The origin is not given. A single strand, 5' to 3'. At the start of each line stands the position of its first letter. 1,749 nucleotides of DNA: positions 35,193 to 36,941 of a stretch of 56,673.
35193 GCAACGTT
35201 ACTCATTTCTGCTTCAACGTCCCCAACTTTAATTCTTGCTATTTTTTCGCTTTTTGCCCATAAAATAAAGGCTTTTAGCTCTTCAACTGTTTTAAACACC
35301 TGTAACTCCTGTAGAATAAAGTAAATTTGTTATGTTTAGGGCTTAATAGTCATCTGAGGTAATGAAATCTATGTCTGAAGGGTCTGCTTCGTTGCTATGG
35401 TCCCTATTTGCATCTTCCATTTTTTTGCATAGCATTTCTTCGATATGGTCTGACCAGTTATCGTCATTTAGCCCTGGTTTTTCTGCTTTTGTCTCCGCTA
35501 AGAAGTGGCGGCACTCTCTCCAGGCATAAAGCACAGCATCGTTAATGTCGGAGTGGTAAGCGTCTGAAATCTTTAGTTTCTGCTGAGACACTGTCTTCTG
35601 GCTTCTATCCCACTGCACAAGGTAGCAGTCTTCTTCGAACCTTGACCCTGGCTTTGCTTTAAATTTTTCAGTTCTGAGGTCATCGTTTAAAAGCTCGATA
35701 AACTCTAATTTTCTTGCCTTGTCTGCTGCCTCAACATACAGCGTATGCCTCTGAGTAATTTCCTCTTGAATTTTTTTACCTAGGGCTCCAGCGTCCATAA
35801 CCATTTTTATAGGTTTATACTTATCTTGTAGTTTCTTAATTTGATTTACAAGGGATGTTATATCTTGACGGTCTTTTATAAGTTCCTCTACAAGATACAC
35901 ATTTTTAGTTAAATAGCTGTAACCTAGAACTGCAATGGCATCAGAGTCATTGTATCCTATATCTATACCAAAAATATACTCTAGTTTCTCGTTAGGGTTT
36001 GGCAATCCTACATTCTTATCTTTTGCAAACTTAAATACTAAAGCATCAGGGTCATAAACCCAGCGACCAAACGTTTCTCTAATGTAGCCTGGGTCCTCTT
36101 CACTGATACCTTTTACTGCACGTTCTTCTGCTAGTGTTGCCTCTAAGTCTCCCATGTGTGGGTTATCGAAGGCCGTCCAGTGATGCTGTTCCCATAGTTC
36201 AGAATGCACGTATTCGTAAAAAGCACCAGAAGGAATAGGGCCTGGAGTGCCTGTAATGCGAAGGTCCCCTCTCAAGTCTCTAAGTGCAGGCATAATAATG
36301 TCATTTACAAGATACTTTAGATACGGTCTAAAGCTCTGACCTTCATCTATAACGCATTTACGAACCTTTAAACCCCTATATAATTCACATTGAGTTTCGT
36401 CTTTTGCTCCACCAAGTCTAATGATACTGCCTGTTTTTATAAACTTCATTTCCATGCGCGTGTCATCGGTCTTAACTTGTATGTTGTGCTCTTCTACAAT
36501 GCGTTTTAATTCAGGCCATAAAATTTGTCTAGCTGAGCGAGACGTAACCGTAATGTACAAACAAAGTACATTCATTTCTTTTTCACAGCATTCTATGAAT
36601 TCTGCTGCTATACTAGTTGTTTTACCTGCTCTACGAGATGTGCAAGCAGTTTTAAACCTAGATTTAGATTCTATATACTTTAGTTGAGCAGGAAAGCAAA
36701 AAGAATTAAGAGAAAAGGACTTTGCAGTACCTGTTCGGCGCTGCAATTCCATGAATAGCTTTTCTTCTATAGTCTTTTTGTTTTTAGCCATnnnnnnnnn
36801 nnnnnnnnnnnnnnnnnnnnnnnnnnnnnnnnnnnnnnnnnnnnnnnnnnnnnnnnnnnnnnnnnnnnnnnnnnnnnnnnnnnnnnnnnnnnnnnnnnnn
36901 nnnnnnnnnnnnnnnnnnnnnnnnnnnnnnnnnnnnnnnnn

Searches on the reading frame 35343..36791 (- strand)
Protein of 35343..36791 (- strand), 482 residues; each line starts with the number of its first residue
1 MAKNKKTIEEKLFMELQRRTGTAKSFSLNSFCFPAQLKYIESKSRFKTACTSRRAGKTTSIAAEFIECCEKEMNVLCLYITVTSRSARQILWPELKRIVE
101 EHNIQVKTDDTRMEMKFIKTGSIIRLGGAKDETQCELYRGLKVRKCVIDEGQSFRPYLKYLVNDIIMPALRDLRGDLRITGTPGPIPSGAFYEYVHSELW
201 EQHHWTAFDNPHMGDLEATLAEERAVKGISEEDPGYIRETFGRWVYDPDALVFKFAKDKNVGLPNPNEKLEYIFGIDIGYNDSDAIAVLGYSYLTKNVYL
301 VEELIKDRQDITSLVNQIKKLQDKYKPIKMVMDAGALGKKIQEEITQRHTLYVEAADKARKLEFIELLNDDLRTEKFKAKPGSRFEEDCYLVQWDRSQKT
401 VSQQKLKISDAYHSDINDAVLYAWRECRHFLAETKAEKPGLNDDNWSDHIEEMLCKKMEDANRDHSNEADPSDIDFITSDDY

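Call 9: search_protein_families(library=phrogs, proteins=[window:35343-36791:-])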
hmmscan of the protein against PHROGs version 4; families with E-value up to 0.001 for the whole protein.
window:35343-36791:- (482 aa): 6 families
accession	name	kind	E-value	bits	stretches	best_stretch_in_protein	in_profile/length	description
phrog_2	-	head and packaging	1e-34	121.4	1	31-428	266-593/807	terminase large subunit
phrog_979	-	head and packaging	7.9e-10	39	1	33-155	155-277/642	terminase large subunit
phrog_675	-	head and packaging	6.4e-06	25.7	0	261-462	350-520/576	terminase large subunit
phrog_5653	-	head and packaging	1.4e-05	25.9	1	265-426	24-179/199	terminase large subunit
phrog_38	-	head and packaging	4.7e-05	23.2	1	253-441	535-717/760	terminase large subunit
phrog_7579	-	head and packaging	0.00068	19.9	1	37-157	10-125/239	terminase large subunit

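Call 13: search_dna_similar(query=window:35343-36791:-, collection=phages, mode=protein, max_rows=15)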
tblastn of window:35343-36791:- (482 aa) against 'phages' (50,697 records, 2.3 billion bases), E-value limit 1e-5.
Records with a match: 868; places in all: 868; records where one place covers at least 80% of the query: 0.
Best place of each record, by identity: <60% 868.
By first word of the organism name: Vibrio 300; Salmonella 266; Escherichia 132; Klebsiella 86; Phage 13; Bacteriophage 12; Rhizobium 10; Pseudomonas 6; Pectobacterium 4; Providencia 4; and 19 more.
By host as written in the record: - 350; Escherichia coli 41; Salmonella enterica subsp. enterica serovar Enteritidis PT1 39; Klebsiella pneumoniae 26; Salmonella sp. 24; Salmonella enterica 23; Salmonella enterica subsp. enterica serovar Enteritidis 21; Salmonella enterica subsp. enterica serovar Typhimurium 17; and 158 more.
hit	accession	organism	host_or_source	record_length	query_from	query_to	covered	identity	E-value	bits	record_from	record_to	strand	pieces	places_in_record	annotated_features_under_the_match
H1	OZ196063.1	Vibrio phage D239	Seawater and oysters mix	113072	41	423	79%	23.6%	9e-11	71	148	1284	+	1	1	terminase large subunit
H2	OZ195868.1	Vibrio phage D252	Seawater and oysters mix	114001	41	423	79%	23.4%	1e-10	70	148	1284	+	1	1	terminase large subunit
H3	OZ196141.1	Vibrio phage D17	Seawater and oysters mix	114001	41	423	79%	23.4%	1e-10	70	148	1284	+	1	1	terminase large subunit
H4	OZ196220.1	Vibrio phage D414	Seawater and oysters mix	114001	41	423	79%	23.4%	1e-10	70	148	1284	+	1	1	terminase large subunit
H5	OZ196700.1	Vibrio phage D230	Seawater and oysters mix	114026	41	423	79%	23.4%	1e-10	70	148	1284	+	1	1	terminase large subunit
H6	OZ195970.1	Vibrio phage D386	Seawater and oysters mix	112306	41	423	79%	23.4%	2e-10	69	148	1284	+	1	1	terminase large subunit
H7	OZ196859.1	Vibrio phage 70E37-2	Seawater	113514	41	423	79%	23.4%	2e-10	69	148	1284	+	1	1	terminase large subunit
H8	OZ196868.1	Vibrio phage 70E35-3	Seawater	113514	41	423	79%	23.4%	2e-10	69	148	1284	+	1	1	terminase large subunit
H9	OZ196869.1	Vibrio phage 70E35-1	Seawater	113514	41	423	79%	23.4%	2e-10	69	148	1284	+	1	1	terminase large subunit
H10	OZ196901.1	Vibrio phage 70E34-3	Seawater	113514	41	423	79%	23.4%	2e-10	69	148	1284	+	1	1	terminase large subunit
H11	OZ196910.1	Vibrio phage 70E37-4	Seawater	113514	41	423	79%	23.4%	2e-10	69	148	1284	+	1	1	terminase large subunit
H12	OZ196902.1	Vibrio phage 70E34-1a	Seawater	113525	41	423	79%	23.4%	2e-10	69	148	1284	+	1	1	terminase large subunit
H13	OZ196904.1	Vibrio phage 70E34-1b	Seawater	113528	41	423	79%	23.4%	2e-10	69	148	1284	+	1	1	terminase large subunit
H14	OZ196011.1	Vibrio phage D308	Seawater and oysters mix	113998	41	423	79%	23.4%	2e-10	69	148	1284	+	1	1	terminase large subunit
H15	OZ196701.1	Vibrio phage D232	Seawater and oysters mix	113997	41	423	79%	23.4%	2e-10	69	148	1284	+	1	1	terminase large subunit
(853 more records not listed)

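Call 14: find_related_loci(query=window:35343-36791:-, collection=viral_contigs, flank=10000)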
Query window:35343-36791:- (482 aa) in viral_contigs; peptide patterns used: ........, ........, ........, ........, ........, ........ (x = any residue, [..] = any of these).
8 stretches matched a pattern; 3 encode a relative of the query (tblastn E <= 1e-3); 3 distinct loci.
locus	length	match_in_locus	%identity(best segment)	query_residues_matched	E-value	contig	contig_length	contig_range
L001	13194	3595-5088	53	1-481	4e-167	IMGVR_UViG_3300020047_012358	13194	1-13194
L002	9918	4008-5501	53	1-481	2e-166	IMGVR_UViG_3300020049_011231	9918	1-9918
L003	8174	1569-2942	50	12-463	6e-146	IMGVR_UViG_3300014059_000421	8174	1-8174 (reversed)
